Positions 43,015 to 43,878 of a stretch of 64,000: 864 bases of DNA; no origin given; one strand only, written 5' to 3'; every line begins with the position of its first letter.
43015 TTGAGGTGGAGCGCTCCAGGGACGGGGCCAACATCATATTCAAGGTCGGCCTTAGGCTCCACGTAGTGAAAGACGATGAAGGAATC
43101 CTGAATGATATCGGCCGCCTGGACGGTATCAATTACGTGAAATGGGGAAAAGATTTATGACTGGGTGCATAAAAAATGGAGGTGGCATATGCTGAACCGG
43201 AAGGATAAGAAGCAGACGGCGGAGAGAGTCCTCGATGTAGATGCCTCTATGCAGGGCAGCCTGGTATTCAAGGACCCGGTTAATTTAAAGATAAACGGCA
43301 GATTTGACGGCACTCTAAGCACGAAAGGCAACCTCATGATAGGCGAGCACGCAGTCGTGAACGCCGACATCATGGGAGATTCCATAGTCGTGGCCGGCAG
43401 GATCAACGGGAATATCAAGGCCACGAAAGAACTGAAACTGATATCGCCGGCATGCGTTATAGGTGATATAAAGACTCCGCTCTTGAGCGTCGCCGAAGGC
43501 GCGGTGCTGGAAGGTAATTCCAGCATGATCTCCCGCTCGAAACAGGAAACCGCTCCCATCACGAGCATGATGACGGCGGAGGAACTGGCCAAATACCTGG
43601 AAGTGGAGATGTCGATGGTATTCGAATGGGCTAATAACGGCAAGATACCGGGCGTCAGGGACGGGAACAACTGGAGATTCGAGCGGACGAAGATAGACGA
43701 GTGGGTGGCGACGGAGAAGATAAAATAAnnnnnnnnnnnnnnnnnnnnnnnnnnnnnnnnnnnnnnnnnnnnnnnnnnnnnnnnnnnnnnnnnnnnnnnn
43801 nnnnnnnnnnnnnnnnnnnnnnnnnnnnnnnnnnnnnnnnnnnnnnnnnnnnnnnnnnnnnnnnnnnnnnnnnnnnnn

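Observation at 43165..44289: Bactofilin fused to an excisionase-type HTH, beside a membrane-anchored HTH paralog and a structured inverted-repeat spacer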

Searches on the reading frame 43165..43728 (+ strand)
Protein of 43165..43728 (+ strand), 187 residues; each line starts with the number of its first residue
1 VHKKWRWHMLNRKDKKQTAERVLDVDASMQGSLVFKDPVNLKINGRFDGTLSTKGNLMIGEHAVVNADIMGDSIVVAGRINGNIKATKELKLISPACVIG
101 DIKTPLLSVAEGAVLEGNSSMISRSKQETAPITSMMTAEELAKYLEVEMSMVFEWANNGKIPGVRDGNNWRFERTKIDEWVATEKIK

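Call 3: search_protein_families(library=pfam, proteins=[window:43165-43728:+], max_evalue=0.01)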
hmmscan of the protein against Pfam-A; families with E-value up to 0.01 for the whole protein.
window:43165-43728:+ (187 aa): 2 families
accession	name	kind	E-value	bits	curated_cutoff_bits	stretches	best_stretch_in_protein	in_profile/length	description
PF04519.19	Bactofilin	-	1.3e-22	80.3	27.9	1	22-119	2-97/98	Polymer-forming cytoskeletal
PF12728.13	HTH_17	-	3.9e-10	40.3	27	1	135-183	1-49/51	Helix-turn-helix domain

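Call 8: find_homologous_proteins(query=window:43165-43728:+)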
Query window:43165-43728:+ (187 aa): 1090 proteins with E <= 0.001 among 1156 candidates; the best 120 are listed.
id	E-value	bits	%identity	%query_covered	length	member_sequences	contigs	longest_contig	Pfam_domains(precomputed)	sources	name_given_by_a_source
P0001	3.1e-110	384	100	96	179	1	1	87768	PF12728.14,PF04519.20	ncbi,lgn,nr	ncbi:MAG: polymer-forming cytoskeletal protein [Candidatus Omnitrophica bacterium]|nr:polymer-formin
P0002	1.2e-87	310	76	96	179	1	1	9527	PF12728.14,PF04519.20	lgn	-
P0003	1.4e-85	304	74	95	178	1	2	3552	PF12728.14,PF04519.20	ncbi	-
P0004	1.9e-85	303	74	96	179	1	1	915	PF12728.14,PF04519.20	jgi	-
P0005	1.1e-84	301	75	96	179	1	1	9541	PF12728.14,PF04519.20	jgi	-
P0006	4.9e-84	299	74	96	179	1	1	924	PF12728.14,PF04519.20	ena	-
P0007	2.4e-83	296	73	96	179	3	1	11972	PF12728.14,PF04519.20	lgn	-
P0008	4.2e-83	296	73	96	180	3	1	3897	PF12728.14,PF04519.20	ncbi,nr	ncbi:MAG: polymer-forming cytoskeletal protein [Candidatus Omnitrophica bacterium]|nr:polymer-formin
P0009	2.5e-82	293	73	96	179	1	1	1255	PF12728.14,PF04519.20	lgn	-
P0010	3.0e-82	293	70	95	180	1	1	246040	PF12728.14,PF04519.20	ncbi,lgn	-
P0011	7.6e-82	292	72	96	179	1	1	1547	PF12728.14,PF04519.20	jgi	jgi:excisionase family DNA binding protein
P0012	1.1e-81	291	70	96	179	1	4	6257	PF12728.14,PF04519.20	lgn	-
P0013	1.9e-81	290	71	96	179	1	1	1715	PF12728.14,PF04519.20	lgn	-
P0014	2.2e-81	290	71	96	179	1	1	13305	PF12728.14,PF04519.20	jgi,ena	-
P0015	3.1e-81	290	70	96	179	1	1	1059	PF12728.14,PF04519.20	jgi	-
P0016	4.1e-81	289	71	96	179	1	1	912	PF12728.14,PF04519.20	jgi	-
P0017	7.1e-81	288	71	96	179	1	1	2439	PF12728.14,PF04519.20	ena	-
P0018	9.8e-81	288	72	96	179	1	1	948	PF12728.14,PF04519.20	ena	-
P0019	1.0e-80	288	70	96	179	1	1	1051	PF12728.14,PF04519.20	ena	-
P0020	1.2e-80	288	71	95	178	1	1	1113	PF12728.14,PF04519.20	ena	-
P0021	1.3e-80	288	70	95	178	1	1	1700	PF12728.14,PF04519.20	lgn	-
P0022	1.3e-80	287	72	95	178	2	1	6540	PF12728.14,PF04519.20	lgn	-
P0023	2.2e-80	287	70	95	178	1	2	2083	PF12728.14,PF04519.20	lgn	-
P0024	3.5e-80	286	70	96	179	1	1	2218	PF12728.14,PF04519.20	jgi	jgi:excisionase family DNA binding protein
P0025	3.6e-80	286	70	96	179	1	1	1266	PF12728.14,PF04519.20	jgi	-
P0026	3.6e-80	286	71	96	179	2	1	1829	PF12728.14,PF04519.20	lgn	-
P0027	4.0e-80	286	70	95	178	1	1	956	PF12728.14,PF04519.20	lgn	-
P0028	4.1e-80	286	71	96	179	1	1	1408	PF12728.14,PF04519.20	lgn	-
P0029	5.5e-80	285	72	96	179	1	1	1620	PF12728.14,PF04519.20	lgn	-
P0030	5.8e-80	285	70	95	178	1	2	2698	PF12728.14,PF04519.20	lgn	-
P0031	8.1e-80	285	69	96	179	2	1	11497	PF12728.14,PF04519.20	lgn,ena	-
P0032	9.6e-80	285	69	96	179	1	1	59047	PF12728.14,PF04519.20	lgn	-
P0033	9.6e-80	285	70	96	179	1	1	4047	PF12728.14,PF04519.20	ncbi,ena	-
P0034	1.2e-79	284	68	96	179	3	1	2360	PF12728.14,PF04519.20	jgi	jgi:excisionase family DNA binding protein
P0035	1.9e-79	284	68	96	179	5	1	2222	PF12728.14,PF04519.20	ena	-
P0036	2.1e-79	284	69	96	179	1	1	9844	PF12728.14,PF04519.20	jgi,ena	-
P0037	2.1e-79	284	68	96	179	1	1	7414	PF12728.14,PF04519.20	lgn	-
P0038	2.3e-79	283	70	96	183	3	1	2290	PF12728.14,PF04519.20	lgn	-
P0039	2.3e-79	283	70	96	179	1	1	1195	PF12728.14,PF04519.20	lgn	-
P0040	2.4e-79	283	69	96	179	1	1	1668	PF12728.14,PF04519.20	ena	-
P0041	2.4e-79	283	68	96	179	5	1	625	PF12728.14,PF04519.20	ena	-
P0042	2.6e-79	283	68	96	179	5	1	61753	PF12728.14,PF04519.20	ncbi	ncbi:MAG: polymer-forming cytoskeletal protein [Candidatus Omnitrophota bacterium]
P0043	3.4e-79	283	70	96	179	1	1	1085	PF12728.14,PF04519.20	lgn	-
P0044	5.8e-79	282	71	95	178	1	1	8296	PF12728.14,PF04519.20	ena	-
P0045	6.0e-79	282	67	99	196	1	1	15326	PF12728.14,PF04519.20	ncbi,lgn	-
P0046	6.1e-79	282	68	96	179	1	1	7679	PF12728.14,PF04519.20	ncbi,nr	ncbi:MAG: polymer-forming cytoskeletal protein [Candidatus Omnitrophota bacterium]|nr:polymer-formin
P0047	6.6e-79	282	69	96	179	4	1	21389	PF12728.14,PF04519.20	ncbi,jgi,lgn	ncbi:MAG: polymer-forming cytoskeletal protein [Candidatus Omnitrophota bacterium]|jgi:excisionase f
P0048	8.5e-79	282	68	95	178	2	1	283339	PF12728.14,PF04519.20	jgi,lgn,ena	-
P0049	9.3e-79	281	69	96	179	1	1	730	PF12728.14,PF04519.20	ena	-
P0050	1.0e-78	281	69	95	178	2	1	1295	PF12728.14,PF04519.20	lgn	-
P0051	1.2e-78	281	69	95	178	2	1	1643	PF12728.14,PF04519.20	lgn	-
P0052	1.3e-78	281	69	96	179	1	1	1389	PF12728.14,PF04519.20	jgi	jgi:excisionase family DNA binding protein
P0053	1.5e-78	281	69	95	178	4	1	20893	PF12728.14,PF04519.20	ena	-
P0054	1.6e-78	281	72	94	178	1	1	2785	PF12728.14,PF04519.20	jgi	-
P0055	1.7e-78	281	68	96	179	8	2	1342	PF12728.14,PF04519.20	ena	-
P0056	1.9e-78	280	68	96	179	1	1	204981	PF12728.14,PF04519.20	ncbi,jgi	jgi:excisionase family DNA binding protein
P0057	2.3e-78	280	70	96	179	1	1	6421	PF12728.14,PF04519.20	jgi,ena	-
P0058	3.2e-78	280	67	96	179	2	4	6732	PF12728.14,PF04519.20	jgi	jgi:excisionase family DNA binding protein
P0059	3.9e-78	279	70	95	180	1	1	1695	PF12728.14,PF04519.20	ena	-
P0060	4.3e-78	279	69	96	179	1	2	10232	PF12728.14,PF04519.20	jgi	jgi:excisionase family DNA binding protein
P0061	5.4e-78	279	69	95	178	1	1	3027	PF12728.14,PF04519.20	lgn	-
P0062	5.6e-78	279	68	96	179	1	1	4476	PF12728.14,PF04519.20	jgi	-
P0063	7.5e-78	279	70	96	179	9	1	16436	PF12728.14,PF04519.20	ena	-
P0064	8.3e-78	278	68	96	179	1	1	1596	PF12728.14,PF04519.20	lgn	-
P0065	1.2e-77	278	67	96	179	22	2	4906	PF12728.14,PF04519.20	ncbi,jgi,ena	-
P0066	1.3e-77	278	68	96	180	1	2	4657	PF12728.14,PF04519.20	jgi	jgi:excisionase family DNA binding protein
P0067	1.5e-77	278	70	96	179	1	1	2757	PF12728.14,PF04519.20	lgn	-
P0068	1.6e-77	278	68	96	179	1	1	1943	PF12728.14,PF04519.20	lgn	-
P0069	1.7e-77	277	73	94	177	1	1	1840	PF12728.14,PF04519.20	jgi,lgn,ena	-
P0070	1.9e-77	277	68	96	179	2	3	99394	PF12728.14,PF04519.20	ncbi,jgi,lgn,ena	jgi:excisionase family DNA binding protein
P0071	2.0e-77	277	68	95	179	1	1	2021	PF12728.14,PF04519.20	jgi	jgi:excisionase family DNA binding protein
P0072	2.1e-77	277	68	95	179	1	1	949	PF12728.14,PF04519.20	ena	-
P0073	2.2e-77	277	70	96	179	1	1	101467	PF12728.14,PF04519.20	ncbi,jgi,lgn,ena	ncbi:MAG: polymer-forming cytoskeletal protein [Candidatus Omnitrophota bacterium]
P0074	2.9e-77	277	69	95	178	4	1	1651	PF12728.14,PF04519.20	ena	-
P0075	3.0e-77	277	72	96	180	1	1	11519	PF12728.14,PF04519.20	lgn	-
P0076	3.3e-77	276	68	96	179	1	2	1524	PF12728.14,PF04519.20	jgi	jgi:excisionase family DNA binding protein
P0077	4.2e-77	276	67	96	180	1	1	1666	PF12728.14,PF04519.20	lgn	-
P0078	4.4e-77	276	65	96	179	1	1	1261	PF12728.14,PF04519.20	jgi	-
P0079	4.6e-77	276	69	96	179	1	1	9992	PF12728.14,PF04519.20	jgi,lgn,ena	-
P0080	5.3e-77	276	66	96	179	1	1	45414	PF12728.14,PF04519.20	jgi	-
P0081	6.3e-77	276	68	96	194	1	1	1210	PF12728.14,PF04519.20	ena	-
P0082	6.4e-77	275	67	96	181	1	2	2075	PF12728.14,PF04519.20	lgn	-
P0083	6.9e-77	275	69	95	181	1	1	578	PF12728.14,PF04519.20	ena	-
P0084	7.1e-77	275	67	95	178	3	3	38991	PF12728.14,PF04519.20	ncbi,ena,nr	ncbi:MAG: hypothetical protein A2987_01950 [Omnitrophica bacterium RIFCSPLOWO2_01_FULL_45_10]|nr:MAG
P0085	7.7e-77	275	69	96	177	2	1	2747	PF12728.14,PF04519.20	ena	-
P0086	9.6e-77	275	69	96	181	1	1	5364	PF12728.14,PF04519.20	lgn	-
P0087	1.1e-76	275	65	96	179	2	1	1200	PF12728.14,PF04519.20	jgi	jgi:excisionase family DNA binding protein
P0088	1.1e-76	275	70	96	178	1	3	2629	PF12728.14,PF04519.20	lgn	-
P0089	1.2e-76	275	69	96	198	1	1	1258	PF12728.14,PF04519.20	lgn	-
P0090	1.2e-76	275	65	96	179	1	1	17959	PF12728.14,PF04519.20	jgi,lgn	jgi:excisionase family DNA binding protein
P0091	1.3e-76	274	70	96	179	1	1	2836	PF12728.14,PF04519.20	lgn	-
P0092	1.3e-76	274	66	95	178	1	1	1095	PF12728.14,PF04519.20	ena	-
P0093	1.4e-76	274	71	89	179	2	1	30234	PF12728.14,PF04519.20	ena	-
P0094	1.6e-76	274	67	95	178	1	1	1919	PF12728.14,PF04519.20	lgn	-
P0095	1.7e-76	274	70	96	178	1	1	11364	PF12728.14,PF04519.20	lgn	-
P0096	1.7e-76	274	68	96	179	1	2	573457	PF12728.14,PF04519.20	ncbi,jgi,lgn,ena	-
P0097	1.9e-76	274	70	96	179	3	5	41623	PF12728.14,PF04519.20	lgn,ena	-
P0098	2.1e-76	274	68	96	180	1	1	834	PF12728.14,PF04519.20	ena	-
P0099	3.6e-76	273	66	96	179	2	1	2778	PF12728.14,PF04519.20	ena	-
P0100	4.0e-76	273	69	95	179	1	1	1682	PF12728.14,PF04519.20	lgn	-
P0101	4.3e-76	273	66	95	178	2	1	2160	PF12728.14,PF04519.20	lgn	-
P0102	4.4e-76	273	66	96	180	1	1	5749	PF12728.14,PF04519.20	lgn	-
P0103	5.2e-76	273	70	95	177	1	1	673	PF12728.14,PF04519.20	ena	-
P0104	5.3e-76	273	67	96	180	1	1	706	PF12728.14,PF04519.20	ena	-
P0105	6.6e-76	272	68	96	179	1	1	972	PF12728.14,PF04519.20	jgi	jgi:excisionase family DNA binding protein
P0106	7.2e-76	272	68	96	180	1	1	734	PF12728.14,PF04519.20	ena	-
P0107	7.8e-76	272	68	96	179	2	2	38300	PF12728.14,PF04519.20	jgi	jgi:excisionase family DNA binding protein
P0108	9.0e-76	272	66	96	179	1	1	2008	PF12728.14,PF04519.20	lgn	-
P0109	1.2e-75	271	65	95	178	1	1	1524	PF12728.14,PF04519.20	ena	-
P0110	1.2e-75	271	66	96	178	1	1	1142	PF12728.14,PF04519.20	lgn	-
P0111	1.3e-75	271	67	96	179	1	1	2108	PF12728.14,PF04519.20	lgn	-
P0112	1.3e-75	271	66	96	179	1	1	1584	PF12728.14,PF04519.20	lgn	-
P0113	1.5e-75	271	69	96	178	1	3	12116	PF12728.14,PF04519.20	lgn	-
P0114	1.6e-75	271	70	89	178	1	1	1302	PF12728.14,PF04519.20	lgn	-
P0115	1.9e-75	271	66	96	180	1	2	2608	PF12728.14,PF04519.20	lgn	-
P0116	1.9e-75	271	67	96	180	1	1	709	PF12728.14,PF04519.20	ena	-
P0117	2.1e-75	271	66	96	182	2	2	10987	PF12728.14,PF04519.20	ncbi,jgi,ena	-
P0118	2.2e-75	271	68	96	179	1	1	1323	PF12728.14,PF04519.20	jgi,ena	-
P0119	3.1e-75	270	67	95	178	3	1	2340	PF12728.14,PF04519.20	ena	-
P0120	3.4e-75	270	68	96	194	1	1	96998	PF12728.14,PF04519.20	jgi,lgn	-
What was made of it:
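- Tried and rejected: (8) I rejected a gene-calling artefact or chance fusion, because more than 1000 homologues were found and all those listed share the architecture (call 8).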

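Call 11: find_encoding_contigs(protein=P0096, flank=5000, max_places=2)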
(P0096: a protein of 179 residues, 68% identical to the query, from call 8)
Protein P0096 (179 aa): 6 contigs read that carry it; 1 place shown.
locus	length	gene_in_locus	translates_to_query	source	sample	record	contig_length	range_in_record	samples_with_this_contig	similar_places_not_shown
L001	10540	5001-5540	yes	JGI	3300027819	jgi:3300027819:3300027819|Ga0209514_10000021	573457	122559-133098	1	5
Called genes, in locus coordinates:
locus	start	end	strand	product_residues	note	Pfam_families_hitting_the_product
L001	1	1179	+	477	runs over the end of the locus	PF02934:GatB_N, PF02637:GatB_Yqey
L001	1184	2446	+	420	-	PF22694:CtpB_N-like, PF00595:PDZ, PF13180:PDZ_2, PF17820:PDZ_6, PF03572:Peptidase_S41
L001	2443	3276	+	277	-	PF04748:Polysacc_deac_2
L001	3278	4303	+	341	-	PF00814:TsaD, PF22521:HypF_C_2 (weak)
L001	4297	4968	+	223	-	PF02308:MgtC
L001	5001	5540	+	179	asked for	PF04519:Bactofilin, PF12728:HTH_17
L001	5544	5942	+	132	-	PF12728:HTH_17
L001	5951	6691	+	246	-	PF00731:AIRC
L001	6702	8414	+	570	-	PF01969:Ni_insertion, PF17820:PDZ_6 (weak), PF00595:PDZ, PF13180:PDZ_2 (weak), PF17820:PDZ_6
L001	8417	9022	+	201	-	PF00672:HAMP (weak)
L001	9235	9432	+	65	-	PF12728:HTH_17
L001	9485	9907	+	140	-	PF22817:ApeP-like (weak), PF07977:FabA, PF22818:ApeI-like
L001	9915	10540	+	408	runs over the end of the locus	PF00109:ketoacyl-synt, PF02801:Ketoacyl-synt_C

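Call 12: find_encoding_contigs(protein=P0048, flank=5000, max_places=2)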
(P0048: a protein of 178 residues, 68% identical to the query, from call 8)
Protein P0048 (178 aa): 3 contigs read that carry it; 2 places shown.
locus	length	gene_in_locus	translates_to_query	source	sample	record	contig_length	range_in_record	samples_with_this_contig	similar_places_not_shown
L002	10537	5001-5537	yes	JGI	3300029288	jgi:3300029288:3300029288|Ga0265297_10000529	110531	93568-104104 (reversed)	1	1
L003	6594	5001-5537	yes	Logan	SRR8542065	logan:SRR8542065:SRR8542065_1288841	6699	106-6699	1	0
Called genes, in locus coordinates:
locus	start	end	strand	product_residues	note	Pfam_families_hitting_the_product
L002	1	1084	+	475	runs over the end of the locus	PF02934:GatB_N, PF02637:GatB_Yqey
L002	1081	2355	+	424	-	PF22694:CtpB_N-like, PF00595:PDZ, PF13180:PDZ_2, PF17820:PDZ_6, PF03572:Peptidase_S41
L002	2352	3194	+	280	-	PF04748:Polysacc_deac_2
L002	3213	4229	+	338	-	PF00814:TsaD, PF22521:HypF_C_2 (weak)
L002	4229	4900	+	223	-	PF02308:MgtC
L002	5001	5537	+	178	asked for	PF04519:Bactofilin, PF12728:HTH_17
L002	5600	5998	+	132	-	PF12728:HTH_17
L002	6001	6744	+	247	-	PF00731:AIRC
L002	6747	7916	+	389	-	PF01969:Ni_insertion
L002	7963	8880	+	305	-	PF00595:PDZ (weak), PF13180:PDZ_2 (weak), PF17820:PDZ_6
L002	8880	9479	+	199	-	-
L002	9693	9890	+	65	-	PF12728:HTH_17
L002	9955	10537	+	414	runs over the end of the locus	PF00109:ketoacyl-synt, PF00108:Thiolase_N (faint), PF02801:Ketoacyl-synt_C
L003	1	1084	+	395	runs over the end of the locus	?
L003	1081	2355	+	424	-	PF22694:CtpB_N-like, PF00595:PDZ, PF13180:PDZ_2, PF17820:PDZ_6, PF03572:Peptidase_S41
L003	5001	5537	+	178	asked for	PF04519:Bactofilin, PF12728:HTH_17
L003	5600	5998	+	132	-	PF12728:HTH_17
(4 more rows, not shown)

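Call 13: find_encoding_contigs(protein=P0010, flank=5000, max_places=2)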
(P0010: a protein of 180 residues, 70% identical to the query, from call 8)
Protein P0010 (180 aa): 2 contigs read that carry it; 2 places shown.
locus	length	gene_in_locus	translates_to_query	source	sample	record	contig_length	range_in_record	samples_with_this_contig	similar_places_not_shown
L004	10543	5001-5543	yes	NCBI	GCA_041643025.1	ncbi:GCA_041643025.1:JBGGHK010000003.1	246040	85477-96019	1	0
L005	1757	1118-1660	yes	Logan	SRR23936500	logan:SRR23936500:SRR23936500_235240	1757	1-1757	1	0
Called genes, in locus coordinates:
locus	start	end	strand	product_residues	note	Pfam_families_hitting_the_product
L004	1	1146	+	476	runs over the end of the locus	PF02934:GatB_N, PF02637:GatB_Yqey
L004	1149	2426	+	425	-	PF22694:CtpB_N-like, PF00595:PDZ, PF13180:PDZ_2, PF17820:PDZ_6, PF03572:Peptidase_S41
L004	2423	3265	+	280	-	PF04748:Polysacc_deac_2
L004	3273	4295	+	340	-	PF00814:TsaD, PF22521:HypF_C_2 (weak)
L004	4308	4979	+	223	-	PF02308:MgtC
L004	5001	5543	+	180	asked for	PF04519:Bactofilin, PF12728:HTH_17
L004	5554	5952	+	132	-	PF12728:HTH_17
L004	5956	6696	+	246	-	PF00731:AIRC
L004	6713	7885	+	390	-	PF01969:Ni_insertion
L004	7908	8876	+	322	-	PF00595:PDZ, PF13180:PDZ_2 (weak), PF17820:PDZ_6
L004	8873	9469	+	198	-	PF00672:HAMP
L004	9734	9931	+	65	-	PF12728:HTH_17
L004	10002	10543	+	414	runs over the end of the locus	PF00109:ketoacyl-synt, PF02801:Ketoacyl-synt_C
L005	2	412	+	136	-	?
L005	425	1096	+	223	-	PF02308:MgtC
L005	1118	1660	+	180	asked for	PF04519:Bactofilin, PF12728:HTH_17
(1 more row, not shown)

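Call 17: search_protein_representatives(protein=window:43189-43728:+)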
Query: 179 residues. Proteins with E-value up to 0.001 (for the whole library): 11377; up to 1e-10: 752; up to 1e-30: 23. The best 150 are listed.
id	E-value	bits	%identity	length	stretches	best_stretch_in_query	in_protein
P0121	2.0e-55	203.6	52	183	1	2-179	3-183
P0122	4.0e-53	196.1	53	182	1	4-178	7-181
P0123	5.0e-50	186.0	50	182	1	3-178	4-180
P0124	7.5e-50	185.4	48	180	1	5-178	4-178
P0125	4.4e-46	173.2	52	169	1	4-179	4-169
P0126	7.1e-44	166.0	47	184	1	9-179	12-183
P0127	1.5e-43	165.0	50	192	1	9-177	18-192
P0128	4.5e-43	163.4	46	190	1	6-177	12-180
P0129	7.3e-41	156.2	72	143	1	5-105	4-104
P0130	1.5e-40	155.1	44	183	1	5-174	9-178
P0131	5.9e-40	153.3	49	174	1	3-177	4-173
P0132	1.4e-38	148.8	44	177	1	7-177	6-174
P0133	1.9e-38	148.4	50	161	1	21-179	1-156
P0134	3.3e-38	147.6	48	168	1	4-175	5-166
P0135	2.1e-37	145.0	43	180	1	7-177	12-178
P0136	5.2e-37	143.7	44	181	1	12-178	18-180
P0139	1.5e-36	142.2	46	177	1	5-178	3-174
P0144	8.9e-29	116.9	40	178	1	4-178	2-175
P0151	6.4e-26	107.6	37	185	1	4-174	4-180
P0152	4.5e-25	104.8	41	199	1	9-177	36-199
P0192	8.1e-17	78.0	28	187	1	12-176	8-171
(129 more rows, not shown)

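Call 21: find_related_loci(query=A2, collection=genome_contigs, flank=4000)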
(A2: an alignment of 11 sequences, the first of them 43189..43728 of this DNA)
Query A2 (179 aa) in genome_contigs; peptide patterns used: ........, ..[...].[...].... (x = any residue, [..] = any of these).
314 stretches matched a pattern; 292 encode a relative of the query (tblastn E <= 1e-3); the best 80 are kept; 80 distinct loci.
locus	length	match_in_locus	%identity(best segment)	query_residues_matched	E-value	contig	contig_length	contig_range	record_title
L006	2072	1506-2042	71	1-179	2e-92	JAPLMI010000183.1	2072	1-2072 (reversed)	MAG: Candidatus Omnitrophota bacterium isolate LacPavin_0920_SED5_MAG_49_9 LacPavin_0920_SED5_scaffold_2078451, whole ge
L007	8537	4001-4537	68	1-179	6e-87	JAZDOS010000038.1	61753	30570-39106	MAG: Candidatus Omnitrophota bacterium isolate MEGAHIT-group-0.790 k141_11070863, whole genome shotgun sequence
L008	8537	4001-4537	68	1-179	1e-85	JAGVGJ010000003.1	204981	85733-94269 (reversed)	MAG: Candidatus Omnitrophota bacterium isolate DeMMO2_5 c_000000107183, whole genome shotgun sequence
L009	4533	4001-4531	69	1-177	4e-85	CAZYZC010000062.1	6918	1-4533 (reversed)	MAG TPA_asm: uncultured Planctomycetia bacterium isolate SRP178699_co1_490 genome assembly, contig: NODE_15775_length_69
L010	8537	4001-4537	68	1-179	3e-85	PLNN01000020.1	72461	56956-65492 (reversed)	MAG: Candidatus Omnitrophota bacterium isolate fen_1320 73.20120800_E1X.39_contig_6894, whole genome shotgun sequence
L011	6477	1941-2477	68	1-179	1e-84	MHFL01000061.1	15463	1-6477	MAG: Omnitrophica bacterium RIFCSPLOWO2_01_FULL_45_10 rifcsplowo2_01_scaffold_8781, whole genome shotgun sequence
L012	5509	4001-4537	70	1-179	2e-84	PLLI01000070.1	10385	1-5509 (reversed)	MAG: Candidatus Omnitrophota bacterium isolate fen_1322 73.20120800_E3X.45_contig_30508, whole genome shotgun sequence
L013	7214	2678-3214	68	1-179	3e-84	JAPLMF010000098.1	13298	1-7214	MAG: Candidatus Omnitrophota bacterium isolate LacPavin_0419_WC70L_MAG_47_7 LacPavin_0419_WC70L_scaffold_384671, whole g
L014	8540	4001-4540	67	1-179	3e-82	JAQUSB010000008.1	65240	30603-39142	MAG: Candidatus Omnitrophota bacterium isolate STD1_87 NODE_858_length_65240_cov_4.957658_Sandtown_D1, whole genome shot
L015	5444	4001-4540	67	1-179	1e-81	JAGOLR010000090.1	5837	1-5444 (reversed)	MAG: Candidatus Omnitrophota bacterium isolate Go_SlDig_bin_236 Go_SlDig_45413_length_5837_cov_3.727846, whole genome sh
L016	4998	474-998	69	1-174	1e-80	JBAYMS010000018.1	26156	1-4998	MAG: Candidatus Omnitrophota bacterium isolate SO_2016_LW1_45 scaffold01609_LW64-88_2016, whole genome shotgun sequence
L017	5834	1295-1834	66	1-179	1e-80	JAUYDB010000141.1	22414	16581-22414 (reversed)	MAG: Candidatus Omnitrophota bacterium isolate C20_maxbin.118 C20_k141_445229, whole genome shotgun sequence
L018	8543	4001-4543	66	1-179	7e-80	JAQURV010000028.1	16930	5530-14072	MAG: Candidatus Omnitrophota bacterium isolate STD1_81 NODE_8011_length_16930_cov_3.170684_Sandtown_D1, whole genome sho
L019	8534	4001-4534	66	1-179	1e-79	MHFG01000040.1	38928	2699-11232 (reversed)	MAG: Omnitrophica bacterium RIFCSPHIGHO2_02_FULL_46_20 rifcsphigho2_02_scaffold_3006, whole genome shotgun sequence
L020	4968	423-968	66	1-179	3e-79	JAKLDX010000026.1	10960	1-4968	MAG: Candidatus Omnitrophota bacterium isolate RA.bin12 RA.bin12_26, whole genome shotgun sequence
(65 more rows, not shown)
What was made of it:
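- Identity is 50-76% across the phylum, which is typical of vertically inherited core genes (calls 8, 21).
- Tried and rejected: It was repeated with closer sequences in A2 (call 21).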
